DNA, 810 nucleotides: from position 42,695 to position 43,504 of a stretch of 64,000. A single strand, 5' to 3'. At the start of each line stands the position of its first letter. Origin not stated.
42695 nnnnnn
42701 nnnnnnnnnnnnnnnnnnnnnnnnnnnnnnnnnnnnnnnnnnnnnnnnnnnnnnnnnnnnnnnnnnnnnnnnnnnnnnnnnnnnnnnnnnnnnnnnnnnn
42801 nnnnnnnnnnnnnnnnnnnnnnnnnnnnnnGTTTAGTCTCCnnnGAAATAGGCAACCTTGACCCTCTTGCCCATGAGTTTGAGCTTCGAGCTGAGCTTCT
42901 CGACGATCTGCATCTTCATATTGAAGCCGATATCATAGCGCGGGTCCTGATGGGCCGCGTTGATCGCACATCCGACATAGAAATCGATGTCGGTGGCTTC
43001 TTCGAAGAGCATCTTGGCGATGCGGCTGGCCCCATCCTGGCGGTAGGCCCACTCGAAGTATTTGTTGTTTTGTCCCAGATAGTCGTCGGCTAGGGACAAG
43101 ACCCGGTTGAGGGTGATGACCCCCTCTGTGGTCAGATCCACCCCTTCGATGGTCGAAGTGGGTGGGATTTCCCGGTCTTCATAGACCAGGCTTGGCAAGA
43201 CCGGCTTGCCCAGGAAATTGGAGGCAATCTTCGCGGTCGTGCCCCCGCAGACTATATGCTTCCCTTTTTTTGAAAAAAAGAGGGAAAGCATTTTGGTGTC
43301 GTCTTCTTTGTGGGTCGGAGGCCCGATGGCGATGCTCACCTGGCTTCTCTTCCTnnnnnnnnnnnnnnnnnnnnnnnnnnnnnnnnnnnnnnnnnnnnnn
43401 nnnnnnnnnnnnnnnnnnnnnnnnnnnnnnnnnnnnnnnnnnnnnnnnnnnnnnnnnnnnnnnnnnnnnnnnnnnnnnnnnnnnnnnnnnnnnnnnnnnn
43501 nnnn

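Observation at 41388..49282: One compact operon links Rex, AdhE, a small ferredoxin, a PAS-containing sensory [FeFe]-hydrogenase, a PP2C phosphatase and a second hydrogenase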

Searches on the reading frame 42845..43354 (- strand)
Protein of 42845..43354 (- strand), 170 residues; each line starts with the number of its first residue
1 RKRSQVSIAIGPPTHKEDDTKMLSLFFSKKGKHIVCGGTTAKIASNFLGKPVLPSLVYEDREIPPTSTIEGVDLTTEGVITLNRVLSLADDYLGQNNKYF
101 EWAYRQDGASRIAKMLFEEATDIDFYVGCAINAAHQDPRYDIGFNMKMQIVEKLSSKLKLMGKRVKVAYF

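Call 43: search_protein_families(library=pfam, proteins=[window:42845-43354:-], max_evalue=5)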
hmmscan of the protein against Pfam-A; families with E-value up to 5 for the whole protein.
seq(170 aa): 0 families

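Call 60: predict_structure(alignment_id=A4)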
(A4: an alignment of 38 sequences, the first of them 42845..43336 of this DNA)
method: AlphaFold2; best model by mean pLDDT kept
length: 164 residues; sequences in the alignment: 38
mean_pLDDT: 91.3   pTM: 0.86
mean pLDDT of the five models: 91.3, 89.9, 89.1, 88.5, 86.7
residues with pLDDT >= 90: 130; 70-90: 21; 50-70: 13; < 50: 0
segments of 3 or more residues with pLDDT < 50: none
pLDDT, mean of each block of 10 residues (from residue 1): 94 96 96 96 96 90 97 93 94 90 96 97 72 60 94 98 95
secondary structure, 60 per line:
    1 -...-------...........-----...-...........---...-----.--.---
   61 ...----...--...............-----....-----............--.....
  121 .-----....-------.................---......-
elements in order: E2-4 H12-22 E28-30 H32-42 E46-48 E61-63 E68-70 H73-87 H93-96 H102-113 E116-121 H127-130 H138-154 E158-163
